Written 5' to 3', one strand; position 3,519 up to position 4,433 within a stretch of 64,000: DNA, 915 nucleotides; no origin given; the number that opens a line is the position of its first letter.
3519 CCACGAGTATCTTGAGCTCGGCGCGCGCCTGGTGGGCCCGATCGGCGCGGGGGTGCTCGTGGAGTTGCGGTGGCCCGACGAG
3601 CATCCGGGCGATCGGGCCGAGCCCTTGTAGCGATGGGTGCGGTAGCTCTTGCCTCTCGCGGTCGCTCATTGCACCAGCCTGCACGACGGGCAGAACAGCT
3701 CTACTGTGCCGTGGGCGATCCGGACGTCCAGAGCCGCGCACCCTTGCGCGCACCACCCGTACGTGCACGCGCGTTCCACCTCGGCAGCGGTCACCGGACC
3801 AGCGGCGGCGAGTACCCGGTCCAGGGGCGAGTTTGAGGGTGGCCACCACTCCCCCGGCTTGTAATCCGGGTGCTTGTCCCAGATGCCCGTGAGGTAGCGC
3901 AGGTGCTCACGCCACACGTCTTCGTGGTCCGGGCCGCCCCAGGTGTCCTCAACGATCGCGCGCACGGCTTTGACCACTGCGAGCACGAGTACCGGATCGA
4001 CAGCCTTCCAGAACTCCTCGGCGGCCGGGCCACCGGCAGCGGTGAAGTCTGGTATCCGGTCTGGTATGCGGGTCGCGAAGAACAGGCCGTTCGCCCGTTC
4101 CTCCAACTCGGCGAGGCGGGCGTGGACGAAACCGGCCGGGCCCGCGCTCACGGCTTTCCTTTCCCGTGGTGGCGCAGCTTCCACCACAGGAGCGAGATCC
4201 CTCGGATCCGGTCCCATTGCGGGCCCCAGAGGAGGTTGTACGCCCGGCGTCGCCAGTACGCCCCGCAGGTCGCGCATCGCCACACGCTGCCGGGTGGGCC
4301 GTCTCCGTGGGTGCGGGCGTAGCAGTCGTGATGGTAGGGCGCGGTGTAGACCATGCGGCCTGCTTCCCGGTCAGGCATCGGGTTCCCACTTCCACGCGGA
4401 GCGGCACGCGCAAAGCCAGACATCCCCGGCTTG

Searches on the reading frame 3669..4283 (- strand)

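Call 9: search_protein_families(library=pfam, proteins=[window:3669-4283:-], max_evalue=0.01)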
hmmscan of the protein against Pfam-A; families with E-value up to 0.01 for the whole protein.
window:3669-4283:- (205 aa): 1 family
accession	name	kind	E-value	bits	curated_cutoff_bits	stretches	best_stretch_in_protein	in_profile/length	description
PF19730.4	DUF6221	-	0.00021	22.4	27.6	1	51-148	6-122/122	Family of unknown function (DUF6221)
